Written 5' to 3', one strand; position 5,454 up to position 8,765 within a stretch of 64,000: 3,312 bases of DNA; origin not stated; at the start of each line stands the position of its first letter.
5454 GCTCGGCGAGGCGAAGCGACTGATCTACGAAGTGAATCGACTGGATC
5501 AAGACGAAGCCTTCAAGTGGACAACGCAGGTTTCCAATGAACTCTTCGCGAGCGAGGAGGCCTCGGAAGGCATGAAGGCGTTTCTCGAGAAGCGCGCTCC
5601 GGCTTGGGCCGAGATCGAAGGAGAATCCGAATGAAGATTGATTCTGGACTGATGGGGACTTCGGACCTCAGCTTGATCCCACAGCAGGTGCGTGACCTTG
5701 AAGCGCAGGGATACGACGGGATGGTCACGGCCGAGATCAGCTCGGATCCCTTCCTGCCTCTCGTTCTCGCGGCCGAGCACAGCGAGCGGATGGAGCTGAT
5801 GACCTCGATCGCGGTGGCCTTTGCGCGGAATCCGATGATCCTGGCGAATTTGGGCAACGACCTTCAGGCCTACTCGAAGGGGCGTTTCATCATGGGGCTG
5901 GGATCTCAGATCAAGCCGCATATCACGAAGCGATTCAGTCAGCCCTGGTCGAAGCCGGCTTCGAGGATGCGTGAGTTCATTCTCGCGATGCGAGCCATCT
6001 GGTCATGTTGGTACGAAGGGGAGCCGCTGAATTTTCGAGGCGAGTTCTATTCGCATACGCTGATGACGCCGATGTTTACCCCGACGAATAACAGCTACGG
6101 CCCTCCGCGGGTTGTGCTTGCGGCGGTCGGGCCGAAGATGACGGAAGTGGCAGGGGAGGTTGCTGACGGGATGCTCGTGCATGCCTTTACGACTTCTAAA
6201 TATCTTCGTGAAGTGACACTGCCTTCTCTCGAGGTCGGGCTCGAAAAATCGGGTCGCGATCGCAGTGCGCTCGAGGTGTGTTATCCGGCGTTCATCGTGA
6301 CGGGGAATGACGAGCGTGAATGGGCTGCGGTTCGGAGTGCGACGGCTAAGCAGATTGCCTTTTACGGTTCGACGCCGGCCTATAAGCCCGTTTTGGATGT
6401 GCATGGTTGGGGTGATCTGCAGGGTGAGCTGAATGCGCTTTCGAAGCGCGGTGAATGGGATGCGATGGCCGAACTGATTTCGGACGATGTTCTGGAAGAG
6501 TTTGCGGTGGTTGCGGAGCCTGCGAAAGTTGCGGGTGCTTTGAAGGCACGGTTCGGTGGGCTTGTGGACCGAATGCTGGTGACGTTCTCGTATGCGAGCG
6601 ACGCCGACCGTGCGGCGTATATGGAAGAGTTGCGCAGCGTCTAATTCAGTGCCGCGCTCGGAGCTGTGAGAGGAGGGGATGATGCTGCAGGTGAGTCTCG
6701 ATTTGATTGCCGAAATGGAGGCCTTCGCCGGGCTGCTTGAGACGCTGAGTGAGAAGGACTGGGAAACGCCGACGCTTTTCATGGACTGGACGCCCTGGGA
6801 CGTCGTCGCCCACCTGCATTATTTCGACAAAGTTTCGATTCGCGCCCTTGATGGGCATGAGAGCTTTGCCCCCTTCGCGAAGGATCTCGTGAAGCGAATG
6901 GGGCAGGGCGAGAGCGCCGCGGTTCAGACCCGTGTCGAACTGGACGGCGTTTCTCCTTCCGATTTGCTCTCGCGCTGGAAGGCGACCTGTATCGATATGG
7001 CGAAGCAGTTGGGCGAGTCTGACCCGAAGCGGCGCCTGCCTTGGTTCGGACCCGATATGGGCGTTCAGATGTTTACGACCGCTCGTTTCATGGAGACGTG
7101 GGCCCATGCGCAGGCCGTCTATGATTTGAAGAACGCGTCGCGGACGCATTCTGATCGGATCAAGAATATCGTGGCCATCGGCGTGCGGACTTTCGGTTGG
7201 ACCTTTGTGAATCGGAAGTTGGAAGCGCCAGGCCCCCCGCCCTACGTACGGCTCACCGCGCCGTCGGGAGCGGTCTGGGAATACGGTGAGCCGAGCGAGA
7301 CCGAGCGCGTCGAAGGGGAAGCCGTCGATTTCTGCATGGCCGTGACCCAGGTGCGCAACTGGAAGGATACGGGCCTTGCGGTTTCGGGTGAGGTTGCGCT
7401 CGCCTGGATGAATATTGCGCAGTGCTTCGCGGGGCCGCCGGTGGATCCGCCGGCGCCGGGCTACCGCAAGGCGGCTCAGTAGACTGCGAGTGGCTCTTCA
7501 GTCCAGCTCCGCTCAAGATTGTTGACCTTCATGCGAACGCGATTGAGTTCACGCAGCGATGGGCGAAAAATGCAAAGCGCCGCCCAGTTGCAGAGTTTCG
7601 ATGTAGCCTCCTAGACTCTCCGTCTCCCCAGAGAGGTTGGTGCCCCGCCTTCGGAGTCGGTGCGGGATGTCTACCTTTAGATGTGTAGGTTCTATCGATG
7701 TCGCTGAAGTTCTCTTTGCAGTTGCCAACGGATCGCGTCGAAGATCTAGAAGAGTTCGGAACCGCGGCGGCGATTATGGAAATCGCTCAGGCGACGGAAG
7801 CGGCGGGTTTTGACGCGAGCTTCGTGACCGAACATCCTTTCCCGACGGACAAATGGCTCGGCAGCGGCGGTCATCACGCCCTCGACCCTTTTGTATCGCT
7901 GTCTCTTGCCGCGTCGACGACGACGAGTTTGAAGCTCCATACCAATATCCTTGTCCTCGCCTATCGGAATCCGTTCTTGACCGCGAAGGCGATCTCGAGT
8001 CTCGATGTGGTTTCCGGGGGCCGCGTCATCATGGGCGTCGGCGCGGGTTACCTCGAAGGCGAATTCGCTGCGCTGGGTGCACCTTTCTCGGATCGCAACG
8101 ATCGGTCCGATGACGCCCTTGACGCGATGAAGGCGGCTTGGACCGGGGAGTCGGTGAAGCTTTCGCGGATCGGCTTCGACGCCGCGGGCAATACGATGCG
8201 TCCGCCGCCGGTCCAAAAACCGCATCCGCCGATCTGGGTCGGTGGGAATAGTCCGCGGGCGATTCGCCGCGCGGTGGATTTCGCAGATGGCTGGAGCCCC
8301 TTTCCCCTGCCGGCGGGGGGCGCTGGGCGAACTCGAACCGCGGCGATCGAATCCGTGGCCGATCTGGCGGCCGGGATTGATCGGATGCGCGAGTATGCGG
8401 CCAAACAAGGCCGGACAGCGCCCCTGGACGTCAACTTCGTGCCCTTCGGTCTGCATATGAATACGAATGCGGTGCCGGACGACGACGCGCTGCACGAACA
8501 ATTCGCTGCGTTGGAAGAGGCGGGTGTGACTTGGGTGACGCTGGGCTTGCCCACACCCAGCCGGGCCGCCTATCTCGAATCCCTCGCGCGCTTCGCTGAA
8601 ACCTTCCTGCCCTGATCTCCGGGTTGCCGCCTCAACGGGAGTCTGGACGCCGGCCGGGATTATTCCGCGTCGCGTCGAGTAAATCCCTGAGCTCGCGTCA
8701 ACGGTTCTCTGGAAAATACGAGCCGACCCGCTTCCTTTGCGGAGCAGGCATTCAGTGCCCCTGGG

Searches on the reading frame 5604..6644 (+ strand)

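Call 91: search_protein_families(library=pfam, proteins=[window:5604-6644:+], max_evalue=0.0001)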
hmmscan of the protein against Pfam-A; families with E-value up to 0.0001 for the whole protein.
window:5604-6644:+ (346 aa): 1 family
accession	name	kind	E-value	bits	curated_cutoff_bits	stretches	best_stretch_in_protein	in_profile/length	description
PF00296.26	Bac_luciferase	-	4.5e-60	204.1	27.9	1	17-321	16-312/314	Luciferase-like monooxygenase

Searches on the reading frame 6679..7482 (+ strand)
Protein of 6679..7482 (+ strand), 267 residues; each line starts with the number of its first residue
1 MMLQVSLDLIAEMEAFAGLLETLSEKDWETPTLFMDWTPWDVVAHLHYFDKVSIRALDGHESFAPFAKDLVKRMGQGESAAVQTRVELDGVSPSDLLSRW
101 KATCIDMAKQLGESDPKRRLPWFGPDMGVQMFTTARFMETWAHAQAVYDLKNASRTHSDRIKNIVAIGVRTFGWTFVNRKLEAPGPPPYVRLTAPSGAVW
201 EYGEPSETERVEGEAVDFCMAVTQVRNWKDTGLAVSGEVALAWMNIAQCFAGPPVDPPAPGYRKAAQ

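Call 91: search_protein_families(library=pfam, proteins=[window:6679-7482:+], max_evalue=0.0001)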
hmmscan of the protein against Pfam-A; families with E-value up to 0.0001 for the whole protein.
window:6679-7482:+ (267 aa): 1 family
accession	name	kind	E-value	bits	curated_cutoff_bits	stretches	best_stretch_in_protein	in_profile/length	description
PF11716.13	MDMPI_N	-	2.3e-22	80.6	24.2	1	11-147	3-139/140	Mycothiol maleylpyruvate isomerase N-terminal domain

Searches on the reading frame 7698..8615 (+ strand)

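Call 91: search_protein_families(library=pfam, proteins=[window:7698-8615:+], max_evalue=0.0001)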
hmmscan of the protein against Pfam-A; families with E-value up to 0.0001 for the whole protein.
window:7698-8615:+ (305 aa): 1 family
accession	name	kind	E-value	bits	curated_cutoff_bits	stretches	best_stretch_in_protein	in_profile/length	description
PF00296.26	Bac_luciferase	-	2.3e-42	145.9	27.9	1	15-249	13-224/314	Luciferase-like monooxygenase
